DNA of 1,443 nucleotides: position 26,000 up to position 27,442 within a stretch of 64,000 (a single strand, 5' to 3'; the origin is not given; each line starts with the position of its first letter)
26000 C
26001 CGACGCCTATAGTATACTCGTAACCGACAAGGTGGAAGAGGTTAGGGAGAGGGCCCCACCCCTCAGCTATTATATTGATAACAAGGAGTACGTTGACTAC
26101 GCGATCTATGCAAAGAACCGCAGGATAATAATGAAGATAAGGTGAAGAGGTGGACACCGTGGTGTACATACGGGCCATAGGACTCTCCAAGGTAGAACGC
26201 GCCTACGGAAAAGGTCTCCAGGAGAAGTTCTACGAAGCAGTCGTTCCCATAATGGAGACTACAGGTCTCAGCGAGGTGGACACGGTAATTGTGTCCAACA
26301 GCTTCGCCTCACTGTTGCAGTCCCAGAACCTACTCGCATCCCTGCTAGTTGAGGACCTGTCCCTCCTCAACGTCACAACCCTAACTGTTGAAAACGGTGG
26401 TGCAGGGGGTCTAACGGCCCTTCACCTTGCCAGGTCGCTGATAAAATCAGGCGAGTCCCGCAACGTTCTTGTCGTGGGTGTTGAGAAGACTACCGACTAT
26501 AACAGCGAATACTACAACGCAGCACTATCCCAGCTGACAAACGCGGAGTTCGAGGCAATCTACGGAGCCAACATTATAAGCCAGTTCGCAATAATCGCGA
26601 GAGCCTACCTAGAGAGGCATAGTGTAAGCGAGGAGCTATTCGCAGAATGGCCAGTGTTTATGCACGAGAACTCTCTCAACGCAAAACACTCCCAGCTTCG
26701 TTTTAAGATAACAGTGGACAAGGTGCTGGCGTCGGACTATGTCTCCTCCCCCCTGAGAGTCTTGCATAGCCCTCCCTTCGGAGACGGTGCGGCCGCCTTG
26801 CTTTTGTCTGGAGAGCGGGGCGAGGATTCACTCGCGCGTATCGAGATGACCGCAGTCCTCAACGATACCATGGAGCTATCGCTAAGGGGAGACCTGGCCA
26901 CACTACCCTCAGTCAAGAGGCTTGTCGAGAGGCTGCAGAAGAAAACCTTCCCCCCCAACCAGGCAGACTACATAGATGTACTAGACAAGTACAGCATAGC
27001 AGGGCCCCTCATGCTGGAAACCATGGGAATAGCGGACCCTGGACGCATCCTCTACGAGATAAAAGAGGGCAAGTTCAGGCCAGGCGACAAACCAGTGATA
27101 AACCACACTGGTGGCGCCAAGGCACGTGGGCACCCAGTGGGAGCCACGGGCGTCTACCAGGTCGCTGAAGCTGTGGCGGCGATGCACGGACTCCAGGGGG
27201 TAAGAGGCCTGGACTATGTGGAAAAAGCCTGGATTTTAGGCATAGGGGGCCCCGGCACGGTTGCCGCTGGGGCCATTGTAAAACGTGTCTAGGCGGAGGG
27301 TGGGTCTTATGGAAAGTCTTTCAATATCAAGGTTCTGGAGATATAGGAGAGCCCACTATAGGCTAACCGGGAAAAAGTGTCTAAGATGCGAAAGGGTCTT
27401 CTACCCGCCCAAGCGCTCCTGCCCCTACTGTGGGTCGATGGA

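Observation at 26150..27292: Cysteine-free thiolase homologue in the HMGCS-thiolase-DUF35 operon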

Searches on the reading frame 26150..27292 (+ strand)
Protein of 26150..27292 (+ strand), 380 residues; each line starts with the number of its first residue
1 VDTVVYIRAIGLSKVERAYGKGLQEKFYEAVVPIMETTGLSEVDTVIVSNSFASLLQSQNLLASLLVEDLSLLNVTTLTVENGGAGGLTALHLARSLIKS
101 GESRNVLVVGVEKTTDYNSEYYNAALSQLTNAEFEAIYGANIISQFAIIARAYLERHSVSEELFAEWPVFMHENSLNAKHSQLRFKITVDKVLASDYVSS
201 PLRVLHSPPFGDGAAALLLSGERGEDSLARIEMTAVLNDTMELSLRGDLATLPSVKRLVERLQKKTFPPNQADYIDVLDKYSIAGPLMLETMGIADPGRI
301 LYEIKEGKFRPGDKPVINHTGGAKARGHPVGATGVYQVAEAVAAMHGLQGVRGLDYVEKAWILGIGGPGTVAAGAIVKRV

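Call 3: search_protein_families(library=pfam, proteins=[window:26150-27292:+], max_evalue=0.01)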
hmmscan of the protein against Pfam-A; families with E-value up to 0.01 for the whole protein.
window:26150-27292:+ (380 aa): 4 families
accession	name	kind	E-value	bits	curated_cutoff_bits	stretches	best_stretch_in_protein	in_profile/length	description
PF22691.2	Thiolase_C_1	-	4e-14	53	28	1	266-378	32-143/144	Thiolase C-terminal domain-like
PF00108.29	Thiolase_N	-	3.1e-11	43.6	26.4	1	39-186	41-196/260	Thiolase, N-terminal domain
PF08545.16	ACP_syn_III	-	1.5e-09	38.1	24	1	82-116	5-39/80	3-Oxoacyl-[acyl-carrier-protein (ACP)] synthase III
PF02803.24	Thiolase_C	-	0.0001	22.4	27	1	315-350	67-102/123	Thiolase, C-terminal domain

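Call 4: search_solved_structures(query=window:26150-27292:+, max_evalue=0.001, show_alignments=3)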
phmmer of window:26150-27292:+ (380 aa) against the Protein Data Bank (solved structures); distinct sequences matched with E-value up to 0.001: 18.
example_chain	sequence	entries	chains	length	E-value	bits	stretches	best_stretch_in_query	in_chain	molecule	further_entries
7yvy_A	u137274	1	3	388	2.3e-46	161.9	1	7-379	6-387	Acetyl-CoA acetyltransferase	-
6esq_A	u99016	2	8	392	2.2e-42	148.8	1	23-341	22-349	acetoacetyl-CoA thiolase | Acetyl-CoA acetyltransferase thiolase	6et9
4yzo_A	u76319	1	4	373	1.1e-34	123.5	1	19-372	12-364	Putative acyl-CoA acyltransferase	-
6hsj_A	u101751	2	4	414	3.2e-19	72.6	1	68-367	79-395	SCP2-thiolase (type-1)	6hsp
6hrv_A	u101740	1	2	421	3.4e-19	72.6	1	68-367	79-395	SCP2-thiolase (type-1)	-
7pxp_C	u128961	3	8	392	3e-16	62.9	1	74-352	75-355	Benzoylsuccinyl-CoA thiolase subunit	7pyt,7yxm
4bia_A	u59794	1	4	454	2.5e-12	50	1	20-368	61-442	3-KETOACYL-COA THIOLASE, PUTATIVE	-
4bi9_A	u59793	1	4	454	2.6e-12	50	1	20-368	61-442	3-KETOACYL-COA THIOLASE, PUTATIVE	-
3zbk_A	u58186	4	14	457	1.6e-11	47.4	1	27-378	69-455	3-KETOACYL-COA THIOLASE-LIKE PROTEIN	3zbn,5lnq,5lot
3zbl_A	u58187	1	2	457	1.6e-11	47.3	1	27-378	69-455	3-KETOACYL-COA THIOLASE-LIKE PROTEIN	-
3zbg_A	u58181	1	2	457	3.4e-11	46.3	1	28-378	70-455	3-KETOACYL-COA THIOLASE-LIKE PROTEIN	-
5ab4_A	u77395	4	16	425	8.4e-10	41.7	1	77-223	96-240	SCP2-THIOLASE LIKE PROTEIN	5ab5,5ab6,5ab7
9myr_A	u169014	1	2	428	1.8e-08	37.3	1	132-377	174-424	Nonspecific lipid-transfer protein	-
9skm_I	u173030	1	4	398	3e-08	36.5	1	273-347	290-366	2,4-diacetylphloroglucinol biosynthesis protein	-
9skh_I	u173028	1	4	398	6.2e-08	35.5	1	273-347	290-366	2,4-diacetylphloroglucinol biosynthesis protein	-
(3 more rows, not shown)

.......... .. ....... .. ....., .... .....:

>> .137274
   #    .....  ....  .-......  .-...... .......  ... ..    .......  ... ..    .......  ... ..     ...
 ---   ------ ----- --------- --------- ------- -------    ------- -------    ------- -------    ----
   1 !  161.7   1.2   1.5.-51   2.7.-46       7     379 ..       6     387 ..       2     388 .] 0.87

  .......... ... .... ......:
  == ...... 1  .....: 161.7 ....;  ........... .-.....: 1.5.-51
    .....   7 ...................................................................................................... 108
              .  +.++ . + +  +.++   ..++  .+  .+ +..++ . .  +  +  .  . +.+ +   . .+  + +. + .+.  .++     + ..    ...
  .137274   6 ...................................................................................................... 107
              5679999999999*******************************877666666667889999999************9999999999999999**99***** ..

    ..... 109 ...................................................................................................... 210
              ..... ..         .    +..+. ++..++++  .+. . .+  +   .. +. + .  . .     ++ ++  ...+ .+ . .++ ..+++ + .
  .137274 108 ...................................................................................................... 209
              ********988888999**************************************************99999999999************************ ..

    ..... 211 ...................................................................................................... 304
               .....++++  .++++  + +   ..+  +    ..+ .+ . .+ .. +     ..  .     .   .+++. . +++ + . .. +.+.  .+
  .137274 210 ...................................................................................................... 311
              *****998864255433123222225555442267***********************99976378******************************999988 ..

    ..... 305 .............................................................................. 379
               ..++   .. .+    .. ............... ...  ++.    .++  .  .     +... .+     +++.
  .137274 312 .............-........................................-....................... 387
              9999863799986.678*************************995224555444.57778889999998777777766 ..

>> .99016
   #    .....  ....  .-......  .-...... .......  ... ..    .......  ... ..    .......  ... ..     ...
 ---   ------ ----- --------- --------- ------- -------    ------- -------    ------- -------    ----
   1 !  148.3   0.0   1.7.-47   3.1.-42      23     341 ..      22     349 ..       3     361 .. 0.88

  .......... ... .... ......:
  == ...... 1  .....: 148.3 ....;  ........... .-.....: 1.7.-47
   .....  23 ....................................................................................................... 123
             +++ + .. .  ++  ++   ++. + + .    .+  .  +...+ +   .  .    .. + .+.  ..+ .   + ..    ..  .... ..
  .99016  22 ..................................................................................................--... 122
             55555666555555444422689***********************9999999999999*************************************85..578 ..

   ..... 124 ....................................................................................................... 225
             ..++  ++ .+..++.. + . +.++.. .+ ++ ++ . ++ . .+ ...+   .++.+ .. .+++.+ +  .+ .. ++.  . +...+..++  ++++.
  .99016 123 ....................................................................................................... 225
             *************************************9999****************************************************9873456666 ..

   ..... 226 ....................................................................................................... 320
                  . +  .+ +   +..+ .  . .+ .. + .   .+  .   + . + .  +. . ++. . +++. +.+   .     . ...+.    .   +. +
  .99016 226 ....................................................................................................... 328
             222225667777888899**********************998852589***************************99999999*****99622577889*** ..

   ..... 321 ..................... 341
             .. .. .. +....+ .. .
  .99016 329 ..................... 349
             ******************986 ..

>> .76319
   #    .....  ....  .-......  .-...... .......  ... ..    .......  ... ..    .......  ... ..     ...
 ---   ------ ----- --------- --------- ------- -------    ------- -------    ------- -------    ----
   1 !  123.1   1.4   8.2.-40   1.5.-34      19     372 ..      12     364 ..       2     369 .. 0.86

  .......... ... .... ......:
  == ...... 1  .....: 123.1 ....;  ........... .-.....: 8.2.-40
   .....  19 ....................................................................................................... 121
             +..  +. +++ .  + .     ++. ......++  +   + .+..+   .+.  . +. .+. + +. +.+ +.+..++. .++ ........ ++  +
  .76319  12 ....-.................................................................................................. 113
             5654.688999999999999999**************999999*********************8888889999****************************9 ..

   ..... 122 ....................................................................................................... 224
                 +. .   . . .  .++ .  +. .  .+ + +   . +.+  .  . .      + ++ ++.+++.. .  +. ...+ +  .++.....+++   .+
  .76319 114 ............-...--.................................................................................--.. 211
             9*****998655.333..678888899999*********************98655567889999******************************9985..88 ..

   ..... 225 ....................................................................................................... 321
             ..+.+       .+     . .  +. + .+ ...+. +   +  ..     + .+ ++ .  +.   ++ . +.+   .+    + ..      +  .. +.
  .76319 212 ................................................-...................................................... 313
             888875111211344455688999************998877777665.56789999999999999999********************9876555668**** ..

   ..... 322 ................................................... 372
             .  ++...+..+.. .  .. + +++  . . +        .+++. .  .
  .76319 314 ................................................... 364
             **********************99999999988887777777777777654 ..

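Call 6: find_homologous_proteins(query=window:26150-27292:+, max_evalue=1e-10)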
Query window:26150-27292:+ (380 aa): 1493 proteins with E <= 1e-10 among 8000 candidates; the best 120 are listed.
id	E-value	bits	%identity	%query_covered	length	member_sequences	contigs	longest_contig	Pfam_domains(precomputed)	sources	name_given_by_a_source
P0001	5.8e-240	814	99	99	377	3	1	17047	PF08545.17,PF00108.30,PF22691.3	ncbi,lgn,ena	-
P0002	3.9e-132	459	57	98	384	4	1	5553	PF08545.17,PF02803.25,PF00109.33,PF00108.30,PF22691.3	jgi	-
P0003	1.0e-119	418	51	99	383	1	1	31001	PF08545.17,PF00108.30,PF22691.3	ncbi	-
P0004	1.4e-117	411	53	100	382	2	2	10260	PF08545.17,PF02803.25,PF00108.30,PF22691.3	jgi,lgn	-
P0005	1.0e-116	408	51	99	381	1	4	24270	PF08545.17,PF00108.30,PF22691.3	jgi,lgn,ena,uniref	uniref:Thiolase family protein n=1 Tax=Fervidicoccus fontis TaxID=683846 RepID=A0A7J3ZKG4_9CREN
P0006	9.2e-106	372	47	99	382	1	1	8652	PF08545.17,PF00108.30,PF22691.3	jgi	jgi:acetyl-CoA C-acetyltransferase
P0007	5.0e-104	366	48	99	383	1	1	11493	PF08545.17,PF00108.30,PF22691.3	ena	-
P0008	6.3e-95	337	47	93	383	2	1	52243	PF08545.17,PF02803.25,PF00108.30,PF22691.3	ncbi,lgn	ncbi:MAG: thiolase family protein [Fervidicoccaceae archaeon]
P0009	3.2e-93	331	45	99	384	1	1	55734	PF02803.25,PF00108.30,PF22691.3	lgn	-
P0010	4.5e-93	330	45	99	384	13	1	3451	PF08545.17,PF02803.25,PF00108.30,PF22691.3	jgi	jgi:acetyl-CoA C-acetyltransferase/acetyl-CoA acyltransferase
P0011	2.4e-92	328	44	99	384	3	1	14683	PF08545.17,PF02803.25,PF00108.30,PF22691.3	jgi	-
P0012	1.0e-88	316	46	99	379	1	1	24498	PF08545.17,PF00108.30,PF22691.3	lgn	-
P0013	4.3e-82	294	43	99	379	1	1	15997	PF08545.17,PF00108.30,PF22691.3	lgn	-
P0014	1.7e-81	292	42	99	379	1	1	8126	PF08545.17,PF00108.30,PF22691.3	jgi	-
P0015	2.3e-74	269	42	90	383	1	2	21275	PF08545.17,PF02803.25,PF00109.33,PF00108.30,PF22691.3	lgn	-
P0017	1.3e-72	263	42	90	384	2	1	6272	PF02803.25,PF00108.30,PF22691.3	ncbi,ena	-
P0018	9.3e-71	257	38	99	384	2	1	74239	PF02803.25,PF00109.33,PF00108.30,PF22691.3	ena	-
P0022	5.7e-70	254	38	99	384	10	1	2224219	PF08545.17,PF02803.25,PF00108.30,PF22691.3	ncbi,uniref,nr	ncbi:thiolase domain-containing protein [Pyrodictium abyssi]|uniref:Thiolase domain-containing prote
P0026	2.1e-69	253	39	99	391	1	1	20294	PF02803.25,PF00108.30,PF22691.3,PF02801.29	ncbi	-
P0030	1.2e-68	250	38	100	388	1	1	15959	PF02803.25,PF00108.30,PF22691.3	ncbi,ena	-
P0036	2.3e-67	246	39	96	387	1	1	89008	PF02803.25,PF00108.30,PF22691.3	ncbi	-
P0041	6.8e-67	244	37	99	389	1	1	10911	PF08545.17,PF02803.25,PF00108.30,PF22691.3,PF02801.29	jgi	jgi:acetyl-CoA C-acetyltransferase/acetyl-CoA acyltransferase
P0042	1.1e-66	244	37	98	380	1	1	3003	PF02803.25,PF00108.30,PF22691.3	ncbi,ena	-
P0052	2.5e-65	239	37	99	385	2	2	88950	PF02803.25,PF00108.30,PF22691.3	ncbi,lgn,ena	-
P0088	4.2e-62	229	37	99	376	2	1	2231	PF08545.17,PF02803.25,PF00108.30,PF22691.3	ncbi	-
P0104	1.8e-60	223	37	100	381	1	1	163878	PF08545.17,PF00108.30,PF22691.3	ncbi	ncbi:MAG: thiolase family protein [Acidilobus sp.]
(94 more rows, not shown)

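Call 10: find_encoding_contigs(protein=P0005, flank=10000, max_places=3)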
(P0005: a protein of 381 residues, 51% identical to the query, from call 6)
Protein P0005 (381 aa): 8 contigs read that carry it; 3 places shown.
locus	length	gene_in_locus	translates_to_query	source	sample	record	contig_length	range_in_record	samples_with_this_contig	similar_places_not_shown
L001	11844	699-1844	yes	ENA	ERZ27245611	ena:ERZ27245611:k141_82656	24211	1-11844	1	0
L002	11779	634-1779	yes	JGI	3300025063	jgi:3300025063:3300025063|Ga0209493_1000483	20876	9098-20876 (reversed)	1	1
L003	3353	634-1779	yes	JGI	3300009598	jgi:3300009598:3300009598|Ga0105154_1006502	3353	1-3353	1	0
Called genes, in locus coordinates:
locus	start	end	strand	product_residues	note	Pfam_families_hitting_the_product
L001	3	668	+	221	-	?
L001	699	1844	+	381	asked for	PF00108:Thiolase_N, PF08545:ACP_syn_III (faint), PF22691:Thiolase_C_1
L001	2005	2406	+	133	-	PF12172:zf-ChsH2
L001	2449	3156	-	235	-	-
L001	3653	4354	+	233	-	PF00702:Hydrolase, PF13419:HAD_2, PF13242:Hydrolase_like (weak)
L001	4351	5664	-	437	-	PF13393:tRNA-synt_His, PF00587:tRNA-synt_2b (weak), PF03129:HGTP_anticodon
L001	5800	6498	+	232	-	PF09335:VTT_dom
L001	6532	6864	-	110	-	-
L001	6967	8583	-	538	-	PF00171:Aldedh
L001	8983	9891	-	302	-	PF00557:Peptidase_M24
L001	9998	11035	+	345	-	PF03706:LPG_synthase_TM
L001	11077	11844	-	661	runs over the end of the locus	PF05362:Lon_C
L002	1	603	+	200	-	?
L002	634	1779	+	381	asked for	PF00108:Thiolase_N, PF08545:ACP_syn_III (faint), PF22691:Thiolase_C_1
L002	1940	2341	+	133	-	PF12172:zf-ChsH2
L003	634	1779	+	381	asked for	PF00108:Thiolase_N, PF08545:ACP_syn_III (faint), PF22691:Thiolase_C_1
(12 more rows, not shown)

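Call 11: find_encoding_contigs(protein=P0104, flank=10000, max_places=2)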
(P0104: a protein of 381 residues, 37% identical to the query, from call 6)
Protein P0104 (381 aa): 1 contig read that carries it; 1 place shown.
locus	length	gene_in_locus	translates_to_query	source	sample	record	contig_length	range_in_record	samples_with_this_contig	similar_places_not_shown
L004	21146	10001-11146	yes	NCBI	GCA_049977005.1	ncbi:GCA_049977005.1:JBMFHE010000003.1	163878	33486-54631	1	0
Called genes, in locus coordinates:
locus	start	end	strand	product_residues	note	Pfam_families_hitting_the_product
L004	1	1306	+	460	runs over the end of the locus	PF03972:MmgE_PrpD_N, PF19305:MmgE_PrpD_C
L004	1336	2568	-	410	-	-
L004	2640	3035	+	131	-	PF01982:CTP-dep_RFKase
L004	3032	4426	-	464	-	PF00890:FAD_binding_2 (faint), PF01134:GIDA (faint), PF01266:DAO (faint), PF03486:HI0933_like (faint), PF07992:Pyr_redox_2, PF13738:Pyr_redox_3 (weak), PF00070:Pyr_redox, PF02852:Pyr_redox_dim, +2 more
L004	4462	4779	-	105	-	-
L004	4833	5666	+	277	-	PF04414:tRNA_deacylase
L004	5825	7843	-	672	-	PF02737:3HCDH_N, PF03446:NAD_binding_2 (faint), PF00725:3HCDH, PF00378:ECH_1, PF16113:ECH_2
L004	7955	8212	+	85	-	-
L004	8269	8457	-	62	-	PF11520:Cren7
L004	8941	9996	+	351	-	PF08541:ACP_syn_III_C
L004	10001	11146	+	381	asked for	PF00108:Thiolase_N, PF08545:ACP_syn_III (faint), PF22691:Thiolase_C_1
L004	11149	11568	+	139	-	PF12172:zf-ChsH2, PF01796:OB_ChsH2_C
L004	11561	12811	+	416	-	PF00368:HMG-CoA_red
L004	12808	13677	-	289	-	PF01408:GFO_IDH_MocA (faint), PF01488:Shikimate_DH (faint), PF02826:2-Hacid_dh_C (weak), PF03446:NAD_binding_2, PF03807:F420_oxidored (weak), PF14833:NAD_binding_11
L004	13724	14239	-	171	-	-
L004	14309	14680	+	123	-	-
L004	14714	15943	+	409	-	PF02771:Acyl-CoA_dh_N, PF02770:Acyl-CoA_dh_M (weak), PF00441:Acyl-CoA_dh_1, PF08028:Acyl-CoA_dh_2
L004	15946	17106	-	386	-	PF00465:Fe-ADH, PF13685:Fe-ADH_2, PF25137:ADH_Fe_C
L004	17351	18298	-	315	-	-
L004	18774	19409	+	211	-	-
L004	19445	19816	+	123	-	PF05129:Zn_ribbon_Elf1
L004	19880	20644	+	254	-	PF01884:PcrB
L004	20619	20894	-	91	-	PF03819:MazG, PF12643:MazG-like (weak)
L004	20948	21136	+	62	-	PF03911:Sec61_beta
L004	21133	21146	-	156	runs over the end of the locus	-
